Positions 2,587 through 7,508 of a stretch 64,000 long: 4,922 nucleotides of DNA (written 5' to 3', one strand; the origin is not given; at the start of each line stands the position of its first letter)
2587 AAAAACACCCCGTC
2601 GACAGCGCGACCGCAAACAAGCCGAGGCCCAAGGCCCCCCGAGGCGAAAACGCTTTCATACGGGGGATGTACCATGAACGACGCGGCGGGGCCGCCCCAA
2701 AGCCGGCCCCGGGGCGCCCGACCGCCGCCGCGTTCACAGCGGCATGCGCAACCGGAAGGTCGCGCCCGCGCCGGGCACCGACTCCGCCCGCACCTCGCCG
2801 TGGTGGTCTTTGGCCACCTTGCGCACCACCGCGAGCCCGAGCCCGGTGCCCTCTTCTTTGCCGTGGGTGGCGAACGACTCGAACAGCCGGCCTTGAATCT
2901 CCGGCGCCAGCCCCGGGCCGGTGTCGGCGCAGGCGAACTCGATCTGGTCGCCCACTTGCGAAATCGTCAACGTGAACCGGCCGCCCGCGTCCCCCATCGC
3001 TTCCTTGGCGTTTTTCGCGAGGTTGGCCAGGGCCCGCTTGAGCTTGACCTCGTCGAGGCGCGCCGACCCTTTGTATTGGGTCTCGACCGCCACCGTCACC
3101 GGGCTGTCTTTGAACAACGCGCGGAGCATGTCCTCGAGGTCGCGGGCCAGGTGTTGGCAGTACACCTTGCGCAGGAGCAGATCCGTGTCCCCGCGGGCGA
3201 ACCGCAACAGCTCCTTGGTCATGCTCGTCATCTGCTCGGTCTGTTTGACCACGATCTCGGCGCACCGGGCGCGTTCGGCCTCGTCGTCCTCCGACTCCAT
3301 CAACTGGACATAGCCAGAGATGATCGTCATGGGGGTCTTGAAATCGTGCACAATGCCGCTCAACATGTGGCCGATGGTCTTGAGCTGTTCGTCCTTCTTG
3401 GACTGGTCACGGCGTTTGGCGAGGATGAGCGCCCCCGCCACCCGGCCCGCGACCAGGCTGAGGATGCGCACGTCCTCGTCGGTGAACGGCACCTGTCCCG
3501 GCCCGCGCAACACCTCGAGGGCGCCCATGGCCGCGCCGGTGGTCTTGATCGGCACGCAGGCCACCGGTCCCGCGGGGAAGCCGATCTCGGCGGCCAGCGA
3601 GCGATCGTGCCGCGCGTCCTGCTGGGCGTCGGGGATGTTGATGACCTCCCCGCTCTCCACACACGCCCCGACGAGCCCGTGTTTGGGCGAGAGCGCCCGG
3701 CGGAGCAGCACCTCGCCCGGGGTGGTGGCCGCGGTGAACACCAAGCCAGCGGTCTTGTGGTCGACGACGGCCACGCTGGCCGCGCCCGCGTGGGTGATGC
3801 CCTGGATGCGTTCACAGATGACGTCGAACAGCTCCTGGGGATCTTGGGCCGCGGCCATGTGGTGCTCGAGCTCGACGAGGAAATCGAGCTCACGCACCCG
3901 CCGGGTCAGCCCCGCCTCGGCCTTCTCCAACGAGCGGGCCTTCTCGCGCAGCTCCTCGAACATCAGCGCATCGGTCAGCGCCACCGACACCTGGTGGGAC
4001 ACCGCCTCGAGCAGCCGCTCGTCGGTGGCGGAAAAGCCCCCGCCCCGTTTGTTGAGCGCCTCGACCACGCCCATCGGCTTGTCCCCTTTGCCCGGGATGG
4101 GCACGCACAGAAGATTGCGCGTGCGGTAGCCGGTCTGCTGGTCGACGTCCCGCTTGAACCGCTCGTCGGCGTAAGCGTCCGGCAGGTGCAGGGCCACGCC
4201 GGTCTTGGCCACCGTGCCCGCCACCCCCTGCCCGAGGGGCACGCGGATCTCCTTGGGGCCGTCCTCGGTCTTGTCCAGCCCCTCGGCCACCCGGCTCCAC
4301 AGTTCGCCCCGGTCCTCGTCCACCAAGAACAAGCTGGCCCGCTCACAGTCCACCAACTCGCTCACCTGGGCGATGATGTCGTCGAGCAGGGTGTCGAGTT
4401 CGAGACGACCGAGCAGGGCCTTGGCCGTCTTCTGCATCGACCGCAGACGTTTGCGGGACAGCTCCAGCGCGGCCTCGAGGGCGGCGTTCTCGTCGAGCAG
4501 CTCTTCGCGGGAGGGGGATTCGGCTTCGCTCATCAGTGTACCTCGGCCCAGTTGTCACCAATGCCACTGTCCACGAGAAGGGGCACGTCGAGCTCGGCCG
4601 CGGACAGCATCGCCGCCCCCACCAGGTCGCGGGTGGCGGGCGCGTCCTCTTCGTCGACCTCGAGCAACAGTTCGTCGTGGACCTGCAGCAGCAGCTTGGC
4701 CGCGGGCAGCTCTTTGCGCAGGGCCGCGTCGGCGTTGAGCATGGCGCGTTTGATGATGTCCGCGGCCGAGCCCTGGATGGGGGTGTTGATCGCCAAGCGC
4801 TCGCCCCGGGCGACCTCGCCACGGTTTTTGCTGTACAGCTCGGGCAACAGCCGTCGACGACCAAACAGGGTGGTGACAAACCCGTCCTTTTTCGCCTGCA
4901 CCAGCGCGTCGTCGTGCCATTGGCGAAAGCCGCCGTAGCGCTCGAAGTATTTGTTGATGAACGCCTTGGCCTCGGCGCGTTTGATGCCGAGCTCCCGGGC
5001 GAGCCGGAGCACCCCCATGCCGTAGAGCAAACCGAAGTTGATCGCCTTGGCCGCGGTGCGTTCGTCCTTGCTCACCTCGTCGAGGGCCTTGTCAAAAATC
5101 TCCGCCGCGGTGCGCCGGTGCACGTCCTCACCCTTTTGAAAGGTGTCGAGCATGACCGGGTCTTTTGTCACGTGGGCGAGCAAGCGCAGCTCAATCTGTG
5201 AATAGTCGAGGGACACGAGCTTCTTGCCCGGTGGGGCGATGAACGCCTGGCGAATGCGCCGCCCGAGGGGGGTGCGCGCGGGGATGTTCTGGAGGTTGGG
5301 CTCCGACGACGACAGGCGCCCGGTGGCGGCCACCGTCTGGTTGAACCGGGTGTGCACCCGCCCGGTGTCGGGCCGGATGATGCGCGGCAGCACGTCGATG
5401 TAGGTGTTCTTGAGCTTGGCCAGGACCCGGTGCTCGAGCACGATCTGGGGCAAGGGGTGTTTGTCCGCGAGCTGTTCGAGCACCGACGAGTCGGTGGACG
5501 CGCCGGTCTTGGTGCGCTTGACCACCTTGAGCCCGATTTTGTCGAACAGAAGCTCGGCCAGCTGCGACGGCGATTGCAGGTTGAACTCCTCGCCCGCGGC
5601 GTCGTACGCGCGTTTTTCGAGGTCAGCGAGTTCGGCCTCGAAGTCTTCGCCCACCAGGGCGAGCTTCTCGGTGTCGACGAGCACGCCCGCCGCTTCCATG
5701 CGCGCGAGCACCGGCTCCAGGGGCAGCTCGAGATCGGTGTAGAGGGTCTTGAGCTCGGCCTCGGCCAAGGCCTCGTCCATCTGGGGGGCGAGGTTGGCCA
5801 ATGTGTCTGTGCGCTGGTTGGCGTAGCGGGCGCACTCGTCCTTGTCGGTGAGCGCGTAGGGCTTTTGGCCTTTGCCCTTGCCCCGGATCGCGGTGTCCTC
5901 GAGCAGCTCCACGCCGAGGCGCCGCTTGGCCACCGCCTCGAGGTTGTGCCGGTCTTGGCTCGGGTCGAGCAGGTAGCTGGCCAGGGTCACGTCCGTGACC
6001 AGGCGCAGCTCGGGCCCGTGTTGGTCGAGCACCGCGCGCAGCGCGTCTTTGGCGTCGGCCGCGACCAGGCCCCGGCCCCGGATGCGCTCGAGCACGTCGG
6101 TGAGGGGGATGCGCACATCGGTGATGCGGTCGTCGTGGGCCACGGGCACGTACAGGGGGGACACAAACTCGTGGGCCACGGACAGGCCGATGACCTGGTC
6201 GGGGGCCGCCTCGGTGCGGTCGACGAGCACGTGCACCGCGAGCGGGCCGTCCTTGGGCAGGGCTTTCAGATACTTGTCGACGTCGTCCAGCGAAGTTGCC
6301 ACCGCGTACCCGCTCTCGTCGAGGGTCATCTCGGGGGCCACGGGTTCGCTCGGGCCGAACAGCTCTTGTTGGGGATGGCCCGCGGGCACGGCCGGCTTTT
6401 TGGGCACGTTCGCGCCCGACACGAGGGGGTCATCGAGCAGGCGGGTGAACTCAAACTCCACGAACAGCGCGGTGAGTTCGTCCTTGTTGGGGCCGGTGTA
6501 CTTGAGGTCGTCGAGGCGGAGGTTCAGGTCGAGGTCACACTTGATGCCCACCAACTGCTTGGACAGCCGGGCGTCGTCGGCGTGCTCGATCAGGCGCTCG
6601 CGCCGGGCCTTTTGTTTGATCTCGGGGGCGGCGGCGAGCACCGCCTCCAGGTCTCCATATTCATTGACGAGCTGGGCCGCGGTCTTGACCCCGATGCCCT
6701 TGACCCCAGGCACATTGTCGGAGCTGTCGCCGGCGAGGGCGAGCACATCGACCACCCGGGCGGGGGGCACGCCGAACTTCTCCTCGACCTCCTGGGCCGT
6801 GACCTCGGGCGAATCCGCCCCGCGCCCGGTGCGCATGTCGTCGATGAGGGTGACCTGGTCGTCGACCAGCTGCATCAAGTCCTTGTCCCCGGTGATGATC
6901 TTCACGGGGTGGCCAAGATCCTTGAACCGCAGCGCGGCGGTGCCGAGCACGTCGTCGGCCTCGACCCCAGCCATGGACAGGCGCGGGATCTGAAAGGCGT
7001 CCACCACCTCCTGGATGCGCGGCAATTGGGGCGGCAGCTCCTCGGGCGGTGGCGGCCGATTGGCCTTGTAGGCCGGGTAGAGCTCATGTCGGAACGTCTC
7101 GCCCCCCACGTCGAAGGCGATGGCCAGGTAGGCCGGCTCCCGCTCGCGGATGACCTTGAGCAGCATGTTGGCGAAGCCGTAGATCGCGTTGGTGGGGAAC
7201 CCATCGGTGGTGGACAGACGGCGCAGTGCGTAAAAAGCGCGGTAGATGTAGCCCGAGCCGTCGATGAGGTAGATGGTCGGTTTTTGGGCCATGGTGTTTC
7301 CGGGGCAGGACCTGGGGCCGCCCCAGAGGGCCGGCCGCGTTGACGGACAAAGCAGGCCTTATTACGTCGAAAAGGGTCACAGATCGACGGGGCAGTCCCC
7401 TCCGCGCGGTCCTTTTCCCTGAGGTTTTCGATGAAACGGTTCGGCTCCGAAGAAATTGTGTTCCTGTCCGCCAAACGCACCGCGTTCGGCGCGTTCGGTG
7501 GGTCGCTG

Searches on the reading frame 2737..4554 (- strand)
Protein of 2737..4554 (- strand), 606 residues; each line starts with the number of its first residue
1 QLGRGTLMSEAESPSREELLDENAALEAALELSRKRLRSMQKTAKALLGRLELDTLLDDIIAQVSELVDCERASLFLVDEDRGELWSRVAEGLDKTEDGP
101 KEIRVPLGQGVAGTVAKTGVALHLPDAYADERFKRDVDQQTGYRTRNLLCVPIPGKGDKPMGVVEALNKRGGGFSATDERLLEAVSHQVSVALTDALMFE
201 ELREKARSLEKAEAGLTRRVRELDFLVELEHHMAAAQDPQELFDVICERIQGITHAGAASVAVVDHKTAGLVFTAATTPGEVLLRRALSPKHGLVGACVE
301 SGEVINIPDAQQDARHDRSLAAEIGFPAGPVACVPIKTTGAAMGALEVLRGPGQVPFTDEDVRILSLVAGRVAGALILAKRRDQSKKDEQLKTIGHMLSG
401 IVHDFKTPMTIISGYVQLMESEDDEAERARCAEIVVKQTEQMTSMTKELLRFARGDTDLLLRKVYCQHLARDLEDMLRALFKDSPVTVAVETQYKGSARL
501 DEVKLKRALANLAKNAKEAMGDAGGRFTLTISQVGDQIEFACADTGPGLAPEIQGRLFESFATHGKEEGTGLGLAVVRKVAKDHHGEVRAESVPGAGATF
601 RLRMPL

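Call 47: search_protein_families(library=ncbifam, proteins=[window:2737-4554:-], max_evalue=0.001)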
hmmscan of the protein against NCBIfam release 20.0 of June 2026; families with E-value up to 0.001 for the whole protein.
window:2737-4554:- (606 aa): 76 families (the best 25 are shown)
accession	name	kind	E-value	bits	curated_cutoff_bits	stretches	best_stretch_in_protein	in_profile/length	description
NF008468.0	PRK11360.1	equivalog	7.2e-42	143.5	646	1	381-605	383-607/616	two-component system sensor histidine kinase AtoS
TIGR02966.1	phoR_proteo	equivalog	4.5e-33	114.7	334.2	1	382-603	102-332/333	phosphate regulon sensor histidine kinase PhoR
NF007688.0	PRK10364.1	equivalog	8.2e-31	107.2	479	1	383-605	229-450/460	two-component system sensor histidine kinase ZraS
NF046044.1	PnpS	equivalog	8.8e-29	100.7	400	1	374-605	152-390/390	two-component system histidine kinase PnpS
NF008312.0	PRK11100.1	equivalog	3.4e-27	95.4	356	1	393-605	255-473/477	two-component system sensor histidine kinase CreC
NF010411.0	PRK13837.1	equivalog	6.3e-26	90.6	647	1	207-605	260-674/828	two-component system VirA-like sensor kinase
NF010076.0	PRK13557.1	subfamily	1.6e-24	86.3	631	1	381-605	147-393/540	histidine kinase famiy protein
NF011874.0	PRK15347.1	equivalog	2.4e-23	82.2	852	1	384-606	390-614/921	two component system sensor kinase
TIGR01386.1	cztS_silS_copS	subfamily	2.6e-23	82.7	292.55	1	400-605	247-457/457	heavy metal sensor histidine kinase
TIGR02916.1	PEP_his_kin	equivalog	5.1e-23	81.5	300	1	294-605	373-679/679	XrtA/PEP-CTERM system histidine kinase PrsK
NF047466.1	hybrid_RR_LvrB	exception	1.5e-22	80.3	500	1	383-605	141-375/377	hybrid histidine kinase/response regulator LvrB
TIGR02956.1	TMAO_torS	equivalog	1.4e-21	76.4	676.5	1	381-606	453-682/967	TMAO reductase system sensor histidine kinase/response regulator TorS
NF040691.1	MtrAB_MtrB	equivalog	1.5e-21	77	450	1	398-605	275-491/507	MtrAB system histidine kinase MtrB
NF033091.0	HK_VanS_ACDEFG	equivalog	2.8e-21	75.9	400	1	382-603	64-291/293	vancomycin resistance histidine kinase VanS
NF006800.0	PRK09303.1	equivalog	4.1e-21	75.4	342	1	377-605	134-376/383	histidine kinase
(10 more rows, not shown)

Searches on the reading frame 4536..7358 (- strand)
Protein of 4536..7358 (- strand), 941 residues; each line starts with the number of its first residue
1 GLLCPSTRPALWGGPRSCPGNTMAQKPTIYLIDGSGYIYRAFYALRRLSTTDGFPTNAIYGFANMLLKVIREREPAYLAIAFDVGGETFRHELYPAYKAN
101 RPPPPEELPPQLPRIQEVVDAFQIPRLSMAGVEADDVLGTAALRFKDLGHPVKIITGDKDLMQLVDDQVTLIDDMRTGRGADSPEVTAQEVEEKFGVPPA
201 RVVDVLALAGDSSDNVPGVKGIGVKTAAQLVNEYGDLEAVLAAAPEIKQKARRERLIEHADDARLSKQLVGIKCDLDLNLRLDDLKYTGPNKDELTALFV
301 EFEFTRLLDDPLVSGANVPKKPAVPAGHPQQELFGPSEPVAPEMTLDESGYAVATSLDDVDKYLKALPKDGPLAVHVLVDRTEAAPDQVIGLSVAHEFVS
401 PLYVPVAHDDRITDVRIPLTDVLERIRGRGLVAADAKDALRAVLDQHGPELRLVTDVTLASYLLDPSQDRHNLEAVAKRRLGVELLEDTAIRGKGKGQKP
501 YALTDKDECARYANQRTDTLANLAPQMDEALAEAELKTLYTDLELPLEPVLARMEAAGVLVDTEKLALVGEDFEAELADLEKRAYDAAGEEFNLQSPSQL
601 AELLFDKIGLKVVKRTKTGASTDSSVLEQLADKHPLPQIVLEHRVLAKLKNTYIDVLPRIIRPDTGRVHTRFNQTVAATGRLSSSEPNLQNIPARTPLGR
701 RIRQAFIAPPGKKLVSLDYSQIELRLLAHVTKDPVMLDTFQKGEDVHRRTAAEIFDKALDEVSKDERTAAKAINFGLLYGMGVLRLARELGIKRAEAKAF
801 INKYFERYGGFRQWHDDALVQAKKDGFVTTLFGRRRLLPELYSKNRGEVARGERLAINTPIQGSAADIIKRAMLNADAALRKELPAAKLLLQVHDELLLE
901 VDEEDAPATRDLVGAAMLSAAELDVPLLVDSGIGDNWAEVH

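Call 47: search_protein_families(library=ncbifam, proteins=[window:4536-7358:-], max_evalue=0.001)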
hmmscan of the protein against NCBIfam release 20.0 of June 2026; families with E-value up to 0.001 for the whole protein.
window:4536-7358:- (941 aa): 15 families
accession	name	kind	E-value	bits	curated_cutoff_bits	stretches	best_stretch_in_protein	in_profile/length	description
NF004397.1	PRK05755.1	equivalog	0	1052.9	720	1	28-941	2-889/889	DNA polymerase I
TIGR00593.1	pola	equivalog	2.1e-280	933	600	1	29-941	1-890/890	DNA polymerase I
NF011539.0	PRK14975.1-3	equivalog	4.3e-91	306.1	640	1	449-939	143-627/628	bifunctional 3'-5' exonuclease/DNA polymerase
NF011540.0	PRK14975.1-4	equivalog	5.2e-73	246.5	601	1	426-938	67-574/576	bifunctional 3'-5' exonuclease/DNA polymerase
NF011547.0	PRK14976.1-4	equivalog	2.5e-61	207.5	305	1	29-307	4-284/291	5'-3' exonuclease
NF011541.0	PRK14975.2-1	equivalog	6.4e-56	189.9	871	1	537-940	208-636/645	bifunctional 3'-5' exonuclease/DNA polymerase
NF011545.0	PRK14976.1-2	equivalog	1.1e-53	182.4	434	1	26-305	6-286/287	5'-3' exonuclease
NF038380.1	phage_DpoZ_1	exception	1.8e-49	168.7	500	1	504-939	144-604/607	aminoadenine-incorporating DNA polymerase DpoZ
NF011546.0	PRK14976.1-3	equivalog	8.7e-49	166.4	347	1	28-310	4-289/297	5'-3' exonuclease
NF007017.0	PRK09482.1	equivalog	6.2e-47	160.3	261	1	46-288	15-255/257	flap endonuclease Xni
NF011542.0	PRK14975.2-2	equivalog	4.2e-42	144.3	1061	1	665-904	501-750/802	bifunctional 3'-5' exonuclease/DNA polymerase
NF011543.0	PRK14975.2-3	equivalog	7.1e-37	126.9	1139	1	659-904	534-798/853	bifunctional 3'-5' exonuclease/DNA polymerase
NF011538.0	PRK14975.1-1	equivalog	2.5e-15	55.9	389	1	576-923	205-534/557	bifunctional 3'-5' exonuclease/DNA polymerase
NF038381.1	phage_DpoZ_2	exception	8.4e-15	54.1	350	1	609-906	390-722/754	aminoadenine-incorporating DNA polymerase DpoZ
TIGR03674.1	fen_arch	equivalog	0.0004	19.6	351.95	1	193-247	217-270/338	flap endonuclease-1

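Call 58: find_homologous_proteins(query=window:4536-7358:-, max_evalue=1e-100)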
Query window:4536-7358:- (941 aa): 7768 proteins with E <= 1e-100 among 8000 candidates; the best 120 are listed.
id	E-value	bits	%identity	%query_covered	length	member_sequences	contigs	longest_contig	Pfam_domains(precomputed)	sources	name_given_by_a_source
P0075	0.0e+0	2021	100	98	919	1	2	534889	PF01367.26,PF02739.23,PF22619.3,PF00476.27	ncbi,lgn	-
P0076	0.0e+0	1126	59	98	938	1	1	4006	PF01367.26,PF02739.23,PF22619.3,PF00476.27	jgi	-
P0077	0.0e+0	1041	57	97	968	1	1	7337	PF01612.27,PF01367.26,PF02739.23,PF22619.3,PF00476.27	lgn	-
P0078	0.0e+0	1040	54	97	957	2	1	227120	PF01367.26,PF02739.23,PF22619.3,PF00476.27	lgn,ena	-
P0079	0.0e+0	1039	54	98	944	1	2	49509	PF01367.26,PF02739.23,PF22619.3,PF00476.27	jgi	jgi:DNA polymerase-1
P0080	0.0e+0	1039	55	97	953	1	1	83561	PF01367.26,PF02739.23,PF22619.3,PF00476.27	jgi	-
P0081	0.0e+0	1032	55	97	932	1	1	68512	PF01612.27,PF01367.26,PF02739.23,PF22619.3,PF00476.27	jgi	jgi:DNA polymerase-1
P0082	0.0e+0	1031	54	98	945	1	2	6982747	PF01367.26,PF02739.23,PF22619.3,PF00476.27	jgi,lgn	jgi:DNA polymerase-1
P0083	0.0e+0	1024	54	97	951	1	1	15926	PF01612.27,PF01367.26,PF02739.23,PF22619.3,PF00476.27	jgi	jgi:DNA polymerase I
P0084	0.0e+0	1023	56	97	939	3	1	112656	PF01367.26,PF02739.23,PF00476.27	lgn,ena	-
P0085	0.0e+0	1023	54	97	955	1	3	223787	PF01612.27,PF01367.26,PF02739.23,PF00476.27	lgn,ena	-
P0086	0.0e+0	1020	55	97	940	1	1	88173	PF01612.27,PF01367.26,PF02739.23,PF22619.3,PF00476.27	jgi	jgi:DNA polymerase-1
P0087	1.5e-298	1011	55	97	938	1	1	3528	PF01612.27,PF01367.26,PF02739.23,PF22619.3,PF00476.27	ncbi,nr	ncbi:MAG: DNA polymerase I [Deltaproteobacteria bacterium]|nr:DNA polymerase I [Deltaproteobacteria 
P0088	1.1e-296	1005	55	97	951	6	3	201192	PF01367.26,PF02739.23,PF22619.3,PF00476.27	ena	-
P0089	4.0e-292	990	54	97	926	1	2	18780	PF01612.27,PF01367.26,PF02739.23,PF00476.27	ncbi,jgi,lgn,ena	jgi:DNA polymerase-1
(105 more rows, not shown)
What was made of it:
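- Tried and rejected: The best non-self PolA relative is 59% identical, and the named hits are Deltaproteobacteria/Myxococcales/Myxococcota MAGs (call 58).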
